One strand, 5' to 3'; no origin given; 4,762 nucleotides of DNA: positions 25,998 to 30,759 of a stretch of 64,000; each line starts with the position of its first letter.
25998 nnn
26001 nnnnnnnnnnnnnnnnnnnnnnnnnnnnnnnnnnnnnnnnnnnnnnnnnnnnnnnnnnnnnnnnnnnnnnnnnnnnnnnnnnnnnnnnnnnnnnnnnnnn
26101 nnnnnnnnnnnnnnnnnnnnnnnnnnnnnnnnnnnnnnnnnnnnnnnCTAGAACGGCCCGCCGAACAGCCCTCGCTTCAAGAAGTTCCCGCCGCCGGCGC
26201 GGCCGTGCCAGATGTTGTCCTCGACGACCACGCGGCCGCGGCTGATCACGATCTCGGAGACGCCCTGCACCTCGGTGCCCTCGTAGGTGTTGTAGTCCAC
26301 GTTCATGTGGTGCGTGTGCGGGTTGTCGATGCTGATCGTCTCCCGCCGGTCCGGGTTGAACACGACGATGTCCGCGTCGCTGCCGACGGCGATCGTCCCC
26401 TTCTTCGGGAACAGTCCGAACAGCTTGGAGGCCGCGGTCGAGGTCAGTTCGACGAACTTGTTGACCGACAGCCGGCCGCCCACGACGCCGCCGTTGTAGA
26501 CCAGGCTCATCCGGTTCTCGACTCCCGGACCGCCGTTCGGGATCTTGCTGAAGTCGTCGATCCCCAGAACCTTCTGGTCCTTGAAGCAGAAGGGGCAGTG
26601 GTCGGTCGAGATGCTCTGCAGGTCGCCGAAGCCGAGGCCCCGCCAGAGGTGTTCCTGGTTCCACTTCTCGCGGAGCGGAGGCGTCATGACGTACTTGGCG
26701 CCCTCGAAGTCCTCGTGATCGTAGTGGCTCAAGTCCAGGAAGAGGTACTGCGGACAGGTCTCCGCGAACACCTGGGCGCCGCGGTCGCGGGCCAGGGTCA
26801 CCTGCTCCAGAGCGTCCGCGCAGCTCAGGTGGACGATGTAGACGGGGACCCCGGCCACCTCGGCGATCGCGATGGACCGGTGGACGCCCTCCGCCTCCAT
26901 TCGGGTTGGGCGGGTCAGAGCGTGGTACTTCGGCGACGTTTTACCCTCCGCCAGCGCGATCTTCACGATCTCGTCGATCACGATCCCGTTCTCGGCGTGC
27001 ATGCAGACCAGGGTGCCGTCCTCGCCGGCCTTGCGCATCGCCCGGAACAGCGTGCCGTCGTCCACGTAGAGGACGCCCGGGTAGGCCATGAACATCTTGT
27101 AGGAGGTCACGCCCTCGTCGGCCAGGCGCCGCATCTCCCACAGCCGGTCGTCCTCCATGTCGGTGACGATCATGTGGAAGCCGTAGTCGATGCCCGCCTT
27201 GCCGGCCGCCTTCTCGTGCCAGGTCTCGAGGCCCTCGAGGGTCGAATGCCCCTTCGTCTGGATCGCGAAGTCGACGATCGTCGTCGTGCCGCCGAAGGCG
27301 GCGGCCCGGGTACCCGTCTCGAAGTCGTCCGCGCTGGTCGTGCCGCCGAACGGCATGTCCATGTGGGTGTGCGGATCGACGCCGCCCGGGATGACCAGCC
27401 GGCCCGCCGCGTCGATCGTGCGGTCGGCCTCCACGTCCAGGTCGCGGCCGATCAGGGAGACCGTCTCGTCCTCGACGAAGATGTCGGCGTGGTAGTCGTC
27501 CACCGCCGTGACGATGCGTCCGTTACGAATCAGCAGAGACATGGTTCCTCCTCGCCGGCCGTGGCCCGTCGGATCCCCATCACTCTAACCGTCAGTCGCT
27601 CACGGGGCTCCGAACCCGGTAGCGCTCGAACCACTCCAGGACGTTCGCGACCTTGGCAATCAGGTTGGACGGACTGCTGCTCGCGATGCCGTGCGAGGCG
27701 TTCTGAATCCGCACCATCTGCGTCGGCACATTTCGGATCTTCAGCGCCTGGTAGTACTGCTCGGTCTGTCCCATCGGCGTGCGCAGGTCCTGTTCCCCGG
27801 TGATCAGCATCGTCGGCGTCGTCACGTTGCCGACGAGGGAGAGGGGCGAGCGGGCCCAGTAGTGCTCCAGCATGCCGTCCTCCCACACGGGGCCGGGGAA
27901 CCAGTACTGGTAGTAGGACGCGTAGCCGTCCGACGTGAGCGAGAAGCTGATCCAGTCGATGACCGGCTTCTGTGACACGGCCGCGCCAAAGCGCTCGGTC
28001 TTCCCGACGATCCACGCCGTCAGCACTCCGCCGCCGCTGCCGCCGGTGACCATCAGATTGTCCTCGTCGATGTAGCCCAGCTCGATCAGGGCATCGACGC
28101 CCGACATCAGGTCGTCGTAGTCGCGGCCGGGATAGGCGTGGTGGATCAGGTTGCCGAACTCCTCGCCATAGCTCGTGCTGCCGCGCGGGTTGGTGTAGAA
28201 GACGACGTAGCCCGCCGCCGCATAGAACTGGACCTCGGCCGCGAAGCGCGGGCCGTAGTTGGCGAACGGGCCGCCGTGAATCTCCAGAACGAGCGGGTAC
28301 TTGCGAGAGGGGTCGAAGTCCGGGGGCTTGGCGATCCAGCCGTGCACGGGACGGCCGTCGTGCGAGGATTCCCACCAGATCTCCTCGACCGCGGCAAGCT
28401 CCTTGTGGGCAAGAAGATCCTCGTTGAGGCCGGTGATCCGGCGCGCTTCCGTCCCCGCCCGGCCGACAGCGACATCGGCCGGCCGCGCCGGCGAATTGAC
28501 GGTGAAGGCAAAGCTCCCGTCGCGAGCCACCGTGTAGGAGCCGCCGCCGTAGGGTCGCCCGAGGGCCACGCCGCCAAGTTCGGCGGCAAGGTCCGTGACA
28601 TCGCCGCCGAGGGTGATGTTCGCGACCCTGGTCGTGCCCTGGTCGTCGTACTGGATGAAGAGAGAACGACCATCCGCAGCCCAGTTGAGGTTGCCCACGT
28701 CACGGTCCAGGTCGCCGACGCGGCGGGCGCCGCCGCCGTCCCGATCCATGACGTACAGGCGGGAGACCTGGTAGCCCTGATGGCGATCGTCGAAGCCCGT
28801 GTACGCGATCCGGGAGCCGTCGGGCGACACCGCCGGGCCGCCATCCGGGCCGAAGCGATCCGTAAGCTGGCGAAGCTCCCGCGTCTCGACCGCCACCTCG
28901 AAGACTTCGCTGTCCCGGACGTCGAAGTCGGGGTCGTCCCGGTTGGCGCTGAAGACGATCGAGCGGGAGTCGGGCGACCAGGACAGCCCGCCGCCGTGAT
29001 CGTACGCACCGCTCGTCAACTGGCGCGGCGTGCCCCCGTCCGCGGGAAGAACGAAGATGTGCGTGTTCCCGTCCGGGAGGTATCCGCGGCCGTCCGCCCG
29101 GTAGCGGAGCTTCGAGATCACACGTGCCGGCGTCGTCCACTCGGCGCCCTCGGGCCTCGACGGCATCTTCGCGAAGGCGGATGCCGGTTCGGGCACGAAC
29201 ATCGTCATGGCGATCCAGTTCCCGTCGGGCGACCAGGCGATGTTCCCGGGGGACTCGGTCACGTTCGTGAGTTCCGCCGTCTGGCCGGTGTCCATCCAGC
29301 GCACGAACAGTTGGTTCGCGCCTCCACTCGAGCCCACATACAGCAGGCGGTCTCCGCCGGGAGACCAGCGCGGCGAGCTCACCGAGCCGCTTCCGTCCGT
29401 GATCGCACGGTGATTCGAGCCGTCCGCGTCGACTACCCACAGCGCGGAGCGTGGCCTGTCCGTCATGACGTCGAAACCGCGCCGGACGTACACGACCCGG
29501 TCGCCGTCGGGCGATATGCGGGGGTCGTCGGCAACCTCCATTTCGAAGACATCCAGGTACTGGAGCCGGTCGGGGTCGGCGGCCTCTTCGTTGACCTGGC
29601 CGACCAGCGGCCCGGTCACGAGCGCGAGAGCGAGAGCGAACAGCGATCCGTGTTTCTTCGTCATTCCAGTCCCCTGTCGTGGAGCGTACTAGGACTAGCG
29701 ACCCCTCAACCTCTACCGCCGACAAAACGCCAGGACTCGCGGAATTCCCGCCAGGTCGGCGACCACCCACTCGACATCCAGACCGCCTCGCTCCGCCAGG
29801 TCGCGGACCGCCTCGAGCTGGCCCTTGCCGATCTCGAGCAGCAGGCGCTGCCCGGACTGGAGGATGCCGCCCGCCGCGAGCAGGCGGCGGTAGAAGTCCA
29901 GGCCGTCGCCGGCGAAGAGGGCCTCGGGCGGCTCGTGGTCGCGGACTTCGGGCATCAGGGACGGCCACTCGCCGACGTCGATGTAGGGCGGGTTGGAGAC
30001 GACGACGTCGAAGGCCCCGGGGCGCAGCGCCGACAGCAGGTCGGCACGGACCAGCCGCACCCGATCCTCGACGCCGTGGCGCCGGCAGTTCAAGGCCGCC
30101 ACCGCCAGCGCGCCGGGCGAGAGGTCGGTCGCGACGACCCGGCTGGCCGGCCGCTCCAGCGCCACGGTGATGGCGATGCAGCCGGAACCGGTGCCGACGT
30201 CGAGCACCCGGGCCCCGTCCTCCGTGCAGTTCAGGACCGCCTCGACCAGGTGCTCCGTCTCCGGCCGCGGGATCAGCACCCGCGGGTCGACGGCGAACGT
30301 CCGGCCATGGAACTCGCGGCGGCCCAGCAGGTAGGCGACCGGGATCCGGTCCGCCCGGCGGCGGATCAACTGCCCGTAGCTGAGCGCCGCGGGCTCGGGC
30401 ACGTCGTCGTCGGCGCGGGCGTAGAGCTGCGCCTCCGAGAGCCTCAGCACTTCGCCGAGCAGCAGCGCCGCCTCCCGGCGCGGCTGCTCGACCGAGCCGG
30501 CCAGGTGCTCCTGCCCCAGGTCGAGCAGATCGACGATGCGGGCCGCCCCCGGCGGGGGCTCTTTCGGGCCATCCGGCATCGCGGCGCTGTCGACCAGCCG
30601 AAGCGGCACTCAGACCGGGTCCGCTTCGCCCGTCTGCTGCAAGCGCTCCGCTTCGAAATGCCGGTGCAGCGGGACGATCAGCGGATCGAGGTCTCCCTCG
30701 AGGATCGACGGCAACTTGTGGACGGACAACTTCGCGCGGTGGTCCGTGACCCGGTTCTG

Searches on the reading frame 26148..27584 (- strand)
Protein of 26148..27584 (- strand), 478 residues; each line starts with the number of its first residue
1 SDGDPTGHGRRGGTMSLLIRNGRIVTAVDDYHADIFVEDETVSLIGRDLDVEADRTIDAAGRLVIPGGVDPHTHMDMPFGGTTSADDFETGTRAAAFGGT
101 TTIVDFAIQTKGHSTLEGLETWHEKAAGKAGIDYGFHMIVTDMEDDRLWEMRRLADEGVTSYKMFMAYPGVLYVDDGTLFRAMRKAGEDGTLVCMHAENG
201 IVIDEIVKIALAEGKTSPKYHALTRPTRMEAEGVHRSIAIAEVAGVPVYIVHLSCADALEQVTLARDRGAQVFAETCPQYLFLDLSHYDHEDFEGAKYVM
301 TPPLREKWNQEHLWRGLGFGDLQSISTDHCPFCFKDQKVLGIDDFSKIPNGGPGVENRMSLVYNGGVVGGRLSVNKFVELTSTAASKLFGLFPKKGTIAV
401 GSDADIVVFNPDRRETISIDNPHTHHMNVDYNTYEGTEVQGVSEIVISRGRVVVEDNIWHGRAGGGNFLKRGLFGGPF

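Call 31: search_protein_families(library=pfam, proteins=[window:26148-27584:-], max_evalue=0.00001)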
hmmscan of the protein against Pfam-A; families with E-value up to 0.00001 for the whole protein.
window:26148-27584:- (478 aa): 2 families
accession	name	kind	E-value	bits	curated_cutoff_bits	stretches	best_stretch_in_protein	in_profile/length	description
PF01979.26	Amidohydro_1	-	4.4e-20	72.6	25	1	63-453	1-345/345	Amidohydrolase family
PF07969.17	Amidohydro_3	-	7.7e-17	62.4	29.7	2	370-454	405-472/472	Amidohydrolase family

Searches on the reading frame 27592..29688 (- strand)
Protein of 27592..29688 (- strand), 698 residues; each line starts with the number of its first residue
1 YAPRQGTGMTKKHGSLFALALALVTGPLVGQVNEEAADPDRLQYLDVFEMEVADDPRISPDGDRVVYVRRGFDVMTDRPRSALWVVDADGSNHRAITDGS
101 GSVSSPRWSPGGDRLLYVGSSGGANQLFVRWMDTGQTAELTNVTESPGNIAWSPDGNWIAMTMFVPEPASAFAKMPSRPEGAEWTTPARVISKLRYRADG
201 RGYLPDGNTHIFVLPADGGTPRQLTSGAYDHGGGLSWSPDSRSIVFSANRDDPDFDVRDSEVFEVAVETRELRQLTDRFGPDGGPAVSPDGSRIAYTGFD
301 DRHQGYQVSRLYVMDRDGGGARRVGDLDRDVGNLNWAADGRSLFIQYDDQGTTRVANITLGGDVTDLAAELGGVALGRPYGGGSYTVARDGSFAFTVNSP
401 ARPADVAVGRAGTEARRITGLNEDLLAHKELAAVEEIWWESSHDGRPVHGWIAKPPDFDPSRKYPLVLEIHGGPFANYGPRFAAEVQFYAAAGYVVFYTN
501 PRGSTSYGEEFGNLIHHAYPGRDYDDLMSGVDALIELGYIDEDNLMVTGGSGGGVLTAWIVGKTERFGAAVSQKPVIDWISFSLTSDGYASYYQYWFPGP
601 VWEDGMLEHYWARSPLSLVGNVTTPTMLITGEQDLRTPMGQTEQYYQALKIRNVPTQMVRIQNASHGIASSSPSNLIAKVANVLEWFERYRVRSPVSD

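Call 32: search_protein_families(library=pfam, proteins=[window:27592-29688:-], max_evalue=0.00001)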
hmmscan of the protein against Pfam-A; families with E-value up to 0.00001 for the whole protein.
window:27592-29688:- (698 aa): 5 families
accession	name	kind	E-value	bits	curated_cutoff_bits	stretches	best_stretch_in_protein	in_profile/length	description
PF00326.27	Peptidase_S9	-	2.6e-49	168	22.6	1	481-690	2-209/213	Prolyl oligopeptidase family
PF07676.18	PD40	-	5.3e-24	84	20.9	1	272-313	1-38/38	WD40-like Beta Propeller Repeat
PF00930.27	DPPIV_N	-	7.8e-15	54.9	22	1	206-294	257-343/354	Dipeptidyl peptidase IV (DPP IV) N-terminal region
PF05448.18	AXE1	-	1.1e-06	28.1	21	0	434-575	56-208/321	Acetyl xylan esterase (AXE1)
PF25174.1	Beta-prop_THOC3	-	5.7e-06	26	305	0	83-162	28-106/272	THOC3 beta-propeller domain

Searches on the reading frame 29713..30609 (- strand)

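Call 32: search_protein_families(library=pfam, proteins=[window:29713-30609:-], max_evalue=0.00001)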
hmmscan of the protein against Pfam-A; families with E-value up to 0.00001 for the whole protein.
window:29713-30609:- (298 aa): 11 families
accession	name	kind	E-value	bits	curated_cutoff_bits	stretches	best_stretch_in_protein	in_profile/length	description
PF05175.20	MTS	-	4.8e-16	59.3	23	1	128-209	30-108/170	Methyltransferase small domain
PF17827.6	PrmC_N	-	1e-15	58.5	23.4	1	27-96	1-71/71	PrmC N-terminal domain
PF13649.12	Methyltransf_25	-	4e-14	53.5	27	1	135-224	1-91/97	Methyltransferase domain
PF06325.19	PrmA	-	3e-11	43.8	22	1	120-206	150-233/296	Ribosomal protein L11 methyltransferase (PrmA)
PF13847.12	Methyltransf_31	-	1.4e-10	41.5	27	1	130-214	2-89/145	Methyltransferase domain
PF12847.13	Methyltransf_18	-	6.6e-10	39.6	27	1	123-204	6-87/151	Methyltransferase domain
PF08241.18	Methyltransf_11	-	9.5e-10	39.4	21.2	1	136-206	1-67/95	Methyltransferase domain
PF08242.18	Methyltransf_12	-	1.8e-08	35.5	30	1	136-206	1-72/98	Methyltransferase domain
PF03602.21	Cons_hypoth95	-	5.3e-08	33.2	24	1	114-213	21-127/182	Conserved hypothetical protein 95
PF02475.24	TRM5-TYW2_MTfase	-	2.2e-06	28.1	28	1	101-208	6-113/164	TRM5/TYW2 methyltransferase domain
PF09445.16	Methyltransf_15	-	4.4e-06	26.8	22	1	134-208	3-80/165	RNA cap guanine-N2 methyltransferase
